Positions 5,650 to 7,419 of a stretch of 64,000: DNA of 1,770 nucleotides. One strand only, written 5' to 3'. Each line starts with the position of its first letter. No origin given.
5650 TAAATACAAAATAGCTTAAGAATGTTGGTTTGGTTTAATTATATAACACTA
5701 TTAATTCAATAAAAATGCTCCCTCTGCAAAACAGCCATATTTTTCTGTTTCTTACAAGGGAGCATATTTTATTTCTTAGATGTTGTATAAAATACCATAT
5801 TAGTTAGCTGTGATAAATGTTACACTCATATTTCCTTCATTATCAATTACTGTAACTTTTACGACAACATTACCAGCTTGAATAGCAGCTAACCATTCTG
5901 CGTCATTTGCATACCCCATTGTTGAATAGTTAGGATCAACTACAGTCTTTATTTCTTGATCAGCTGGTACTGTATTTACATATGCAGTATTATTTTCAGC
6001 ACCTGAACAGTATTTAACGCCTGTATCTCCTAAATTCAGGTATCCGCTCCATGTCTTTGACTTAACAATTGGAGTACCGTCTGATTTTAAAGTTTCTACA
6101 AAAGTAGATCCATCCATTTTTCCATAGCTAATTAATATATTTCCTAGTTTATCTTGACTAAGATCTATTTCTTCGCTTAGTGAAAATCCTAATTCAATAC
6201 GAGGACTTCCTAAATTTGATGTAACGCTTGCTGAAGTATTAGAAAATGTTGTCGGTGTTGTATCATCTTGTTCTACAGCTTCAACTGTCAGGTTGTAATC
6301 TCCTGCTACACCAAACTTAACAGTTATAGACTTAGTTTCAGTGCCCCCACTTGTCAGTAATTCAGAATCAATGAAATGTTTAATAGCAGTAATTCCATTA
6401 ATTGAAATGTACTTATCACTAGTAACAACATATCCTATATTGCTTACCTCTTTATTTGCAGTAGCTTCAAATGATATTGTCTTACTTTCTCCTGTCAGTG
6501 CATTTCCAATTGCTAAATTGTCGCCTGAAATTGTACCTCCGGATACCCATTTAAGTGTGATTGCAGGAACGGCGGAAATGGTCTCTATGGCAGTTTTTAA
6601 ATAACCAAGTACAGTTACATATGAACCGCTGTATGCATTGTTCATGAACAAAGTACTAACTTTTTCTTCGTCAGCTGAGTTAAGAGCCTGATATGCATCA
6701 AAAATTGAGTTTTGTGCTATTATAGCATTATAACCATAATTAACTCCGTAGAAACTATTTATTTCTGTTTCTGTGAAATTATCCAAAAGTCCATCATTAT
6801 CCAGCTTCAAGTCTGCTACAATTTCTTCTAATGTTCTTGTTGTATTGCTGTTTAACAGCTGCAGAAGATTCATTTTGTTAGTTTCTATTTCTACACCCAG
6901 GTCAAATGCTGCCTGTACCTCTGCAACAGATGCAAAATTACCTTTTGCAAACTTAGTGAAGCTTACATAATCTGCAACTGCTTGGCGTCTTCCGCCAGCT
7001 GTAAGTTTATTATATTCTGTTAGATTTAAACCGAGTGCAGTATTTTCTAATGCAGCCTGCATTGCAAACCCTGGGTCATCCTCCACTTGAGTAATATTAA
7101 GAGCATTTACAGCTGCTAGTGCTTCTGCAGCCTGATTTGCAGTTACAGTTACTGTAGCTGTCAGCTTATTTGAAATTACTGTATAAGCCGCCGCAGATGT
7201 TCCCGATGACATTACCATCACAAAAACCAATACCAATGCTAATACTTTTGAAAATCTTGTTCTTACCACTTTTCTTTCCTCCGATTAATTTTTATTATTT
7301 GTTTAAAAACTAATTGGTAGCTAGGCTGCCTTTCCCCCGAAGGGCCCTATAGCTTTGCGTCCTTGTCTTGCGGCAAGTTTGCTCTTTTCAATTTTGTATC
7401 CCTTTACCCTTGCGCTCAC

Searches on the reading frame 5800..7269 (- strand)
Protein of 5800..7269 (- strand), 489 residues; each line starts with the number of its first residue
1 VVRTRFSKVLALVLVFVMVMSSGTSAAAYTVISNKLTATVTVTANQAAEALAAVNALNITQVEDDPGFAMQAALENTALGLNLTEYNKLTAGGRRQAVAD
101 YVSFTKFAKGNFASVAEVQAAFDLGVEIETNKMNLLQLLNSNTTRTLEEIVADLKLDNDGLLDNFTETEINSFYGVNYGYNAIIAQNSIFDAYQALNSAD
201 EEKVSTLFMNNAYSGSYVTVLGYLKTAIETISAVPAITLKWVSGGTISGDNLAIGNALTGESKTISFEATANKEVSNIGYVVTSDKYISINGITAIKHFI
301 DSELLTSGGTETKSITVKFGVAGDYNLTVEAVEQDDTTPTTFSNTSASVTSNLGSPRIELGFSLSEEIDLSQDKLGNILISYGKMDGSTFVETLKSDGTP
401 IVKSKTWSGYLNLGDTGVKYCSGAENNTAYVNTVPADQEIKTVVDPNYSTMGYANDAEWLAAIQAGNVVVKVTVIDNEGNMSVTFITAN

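Call 13: search_protein_families(library=pfam, proteins=[window:5800-7269:-], max_evalue=0.001)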
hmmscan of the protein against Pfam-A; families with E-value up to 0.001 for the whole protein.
window:5800-7269:- (489 aa): 0 families

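Call 24: find_homologous_proteins(query=window:5800-7269:-, max_evalue=0.001)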
Query window:5800-7269:- (489 aa): 4 proteins with E <= 0.001 among 8000 candidates.
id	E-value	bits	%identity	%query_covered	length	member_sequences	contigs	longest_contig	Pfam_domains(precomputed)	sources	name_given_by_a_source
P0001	0.0e+0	1030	100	100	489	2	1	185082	-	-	-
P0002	1.6e-205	701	69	100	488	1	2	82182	-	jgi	jgi:hypothetical protein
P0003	9.8e-182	623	65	100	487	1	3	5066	-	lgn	-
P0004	9.6e-179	613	62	100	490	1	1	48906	-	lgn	-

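Call 25: find_encoding_contigs(protein=P0002, flank=10000, max_places=3)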
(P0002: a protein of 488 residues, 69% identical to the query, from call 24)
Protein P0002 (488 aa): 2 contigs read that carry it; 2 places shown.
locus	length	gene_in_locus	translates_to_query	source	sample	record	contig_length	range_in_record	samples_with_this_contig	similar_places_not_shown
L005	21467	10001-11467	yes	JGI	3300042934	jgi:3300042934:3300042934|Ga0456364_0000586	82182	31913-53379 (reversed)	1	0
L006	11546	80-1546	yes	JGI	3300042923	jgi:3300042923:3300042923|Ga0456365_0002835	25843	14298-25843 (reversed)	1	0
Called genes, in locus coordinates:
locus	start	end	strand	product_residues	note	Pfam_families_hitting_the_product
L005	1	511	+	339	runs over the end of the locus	PF00395:SLH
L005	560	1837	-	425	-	PF03447:NAD_binding_3, PF00742:Homoserine_dh, PF01842:ACT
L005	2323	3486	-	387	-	PF07907:YibE_F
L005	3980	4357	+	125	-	PF07411:DUF1508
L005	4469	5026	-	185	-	PF12900:Pyridox_ox_2, PF01243:PNPOx_N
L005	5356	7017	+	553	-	PF00563:EAL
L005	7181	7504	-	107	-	-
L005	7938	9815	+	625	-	PF00395:SLH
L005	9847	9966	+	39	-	-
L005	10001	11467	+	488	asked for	-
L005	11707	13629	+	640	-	PF04932:Wzy_C (weak)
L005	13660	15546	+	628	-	PF13727:CoA_binding_3, PF00106:adh_short, PF01073:3Beta_HSD, PF01370:Epimerase, PF02719:Polysacc_synt_2, PF04321:RmlD_sub_bind, PF08659:KR (weak), PF16363:GDP_Man_Dehyd, +2 more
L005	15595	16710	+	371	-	PF01041:DegT_DnrJ_EryC1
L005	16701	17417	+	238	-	PF02397:Bac_transf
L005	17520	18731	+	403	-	PF13439:Glyco_transf_4, PF00534:Glycos_transf_1, PF13692:Glyco_trans_1_4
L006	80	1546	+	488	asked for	-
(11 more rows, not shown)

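Call 26: find_encoding_contigs(protein=P0003, flank=10000, max_places=3)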
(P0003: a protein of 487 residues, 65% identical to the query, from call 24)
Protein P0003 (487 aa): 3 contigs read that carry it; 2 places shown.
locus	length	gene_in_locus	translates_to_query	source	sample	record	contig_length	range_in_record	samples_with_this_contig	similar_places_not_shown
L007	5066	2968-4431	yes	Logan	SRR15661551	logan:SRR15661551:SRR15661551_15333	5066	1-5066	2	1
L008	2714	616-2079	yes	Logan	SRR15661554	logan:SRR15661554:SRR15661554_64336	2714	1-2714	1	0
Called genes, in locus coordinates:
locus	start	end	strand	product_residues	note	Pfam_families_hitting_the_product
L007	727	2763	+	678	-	PF00395:SLH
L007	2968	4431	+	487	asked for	-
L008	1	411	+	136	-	?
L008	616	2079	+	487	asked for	-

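Call 27: find_encoding_contigs(protein=P0004, flank=10000, max_places=3)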
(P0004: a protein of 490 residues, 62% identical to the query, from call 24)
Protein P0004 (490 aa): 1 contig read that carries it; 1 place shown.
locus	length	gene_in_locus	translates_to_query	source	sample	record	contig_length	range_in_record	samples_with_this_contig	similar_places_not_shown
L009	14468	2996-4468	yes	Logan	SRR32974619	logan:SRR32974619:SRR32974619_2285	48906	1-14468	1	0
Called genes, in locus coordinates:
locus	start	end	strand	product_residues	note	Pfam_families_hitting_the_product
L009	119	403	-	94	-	-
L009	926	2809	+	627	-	PF00395:SLH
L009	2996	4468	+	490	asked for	-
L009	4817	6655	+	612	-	PF04932:Wzy_C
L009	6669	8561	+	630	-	PF13727:CoA_binding_3, PF02629:CoA_binding (weak), PF01073:3Beta_HSD, PF01370:Epimerase, PF02719:Polysacc_synt_2, PF04321:RmlD_sub_bind, PF07993:NAD_binding_4 (faint), PF16363:GDP_Man_Dehyd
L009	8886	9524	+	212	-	PF02397:Bac_transf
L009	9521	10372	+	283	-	PF01370:Epimerase, PF04321:RmlD_sub_bind, PF16363:GDP_Man_Dehyd (weak), PF01073:3Beta_HSD, PF07993:NAD_binding_4 (weak)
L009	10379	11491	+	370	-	PF13692:Glyco_trans_1_4 (weak)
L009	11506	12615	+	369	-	PF00534:Glycos_transf_1, PF13692:Glyco_trans_1_4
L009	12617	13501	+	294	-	PF00483:NTP_transferase, PF12804:NTP_transf_3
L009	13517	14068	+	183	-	PF00908:dTDP_sugar_isom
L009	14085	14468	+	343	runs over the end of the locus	PF01073:3Beta_HSD, PF01370:Epimerase, PF02719:Polysacc_synt_2, PF04321:RmlD_sub_bind, PF07993:NAD_binding_4, PF16363:GDP_Man_Dehyd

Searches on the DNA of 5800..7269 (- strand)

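Call 28: search_rna_families(sources=[L005, L007, L009, L004], threshold=gathering, show_alignments=10)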
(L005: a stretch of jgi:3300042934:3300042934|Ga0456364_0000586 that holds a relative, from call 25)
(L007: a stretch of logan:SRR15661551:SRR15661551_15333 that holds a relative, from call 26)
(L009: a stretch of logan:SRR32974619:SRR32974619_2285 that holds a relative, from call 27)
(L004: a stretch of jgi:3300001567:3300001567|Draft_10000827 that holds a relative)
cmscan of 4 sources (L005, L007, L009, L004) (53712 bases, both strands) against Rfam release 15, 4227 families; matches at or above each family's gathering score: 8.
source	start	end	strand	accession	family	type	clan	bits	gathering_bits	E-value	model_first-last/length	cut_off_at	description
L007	521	611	+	RF01051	c-di-GMP-I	Cis-reg; riboswitch;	CL00126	75.3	35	4.8e-13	1-87/87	no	c-di-GMP-I riboswitch aptamer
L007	2846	2926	+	RF03167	c-di-GMP-I-GGC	Cis-reg; riboswitch;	CL00126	66.1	59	1.8e-13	1-80/80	no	c-di-GMP-I-GGC riboswitch aptamer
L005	7771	7861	+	RF01051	c-di-GMP-I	Cis-reg; riboswitch;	CL00126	64.9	35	1.7e-10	1-87/87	no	c-di-GMP-I riboswitch aptamer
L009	757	847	+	RF01051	c-di-GMP-I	Cis-reg; riboswitch;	CL00126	64.3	35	2.3e-10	1-87/87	no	c-di-GMP-I riboswitch aptamer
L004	3540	3630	+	RF01051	c-di-GMP-I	Cis-reg; riboswitch;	CL00126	64.3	35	2.4e-10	1-87/87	no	c-di-GMP-I riboswitch aptamer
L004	5395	5475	+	RF01051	c-di-GMP-I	Cis-reg; riboswitch;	CL00126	62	35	8.5e-10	1-87/87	no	c-di-GMP-I riboswitch aptamer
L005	9876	9956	+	RF01051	c-di-GMP-I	Cis-reg; riboswitch;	CL00126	60.9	35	1.6e-09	1-87/87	no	c-di-GMP-I riboswitch aptamer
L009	2872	2952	+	RF01051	c-di-GMP-I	Cis-reg; riboswitch;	CL00126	60.9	35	1.6e-09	1-87/87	no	c-di-GMP-I riboswitch aptamer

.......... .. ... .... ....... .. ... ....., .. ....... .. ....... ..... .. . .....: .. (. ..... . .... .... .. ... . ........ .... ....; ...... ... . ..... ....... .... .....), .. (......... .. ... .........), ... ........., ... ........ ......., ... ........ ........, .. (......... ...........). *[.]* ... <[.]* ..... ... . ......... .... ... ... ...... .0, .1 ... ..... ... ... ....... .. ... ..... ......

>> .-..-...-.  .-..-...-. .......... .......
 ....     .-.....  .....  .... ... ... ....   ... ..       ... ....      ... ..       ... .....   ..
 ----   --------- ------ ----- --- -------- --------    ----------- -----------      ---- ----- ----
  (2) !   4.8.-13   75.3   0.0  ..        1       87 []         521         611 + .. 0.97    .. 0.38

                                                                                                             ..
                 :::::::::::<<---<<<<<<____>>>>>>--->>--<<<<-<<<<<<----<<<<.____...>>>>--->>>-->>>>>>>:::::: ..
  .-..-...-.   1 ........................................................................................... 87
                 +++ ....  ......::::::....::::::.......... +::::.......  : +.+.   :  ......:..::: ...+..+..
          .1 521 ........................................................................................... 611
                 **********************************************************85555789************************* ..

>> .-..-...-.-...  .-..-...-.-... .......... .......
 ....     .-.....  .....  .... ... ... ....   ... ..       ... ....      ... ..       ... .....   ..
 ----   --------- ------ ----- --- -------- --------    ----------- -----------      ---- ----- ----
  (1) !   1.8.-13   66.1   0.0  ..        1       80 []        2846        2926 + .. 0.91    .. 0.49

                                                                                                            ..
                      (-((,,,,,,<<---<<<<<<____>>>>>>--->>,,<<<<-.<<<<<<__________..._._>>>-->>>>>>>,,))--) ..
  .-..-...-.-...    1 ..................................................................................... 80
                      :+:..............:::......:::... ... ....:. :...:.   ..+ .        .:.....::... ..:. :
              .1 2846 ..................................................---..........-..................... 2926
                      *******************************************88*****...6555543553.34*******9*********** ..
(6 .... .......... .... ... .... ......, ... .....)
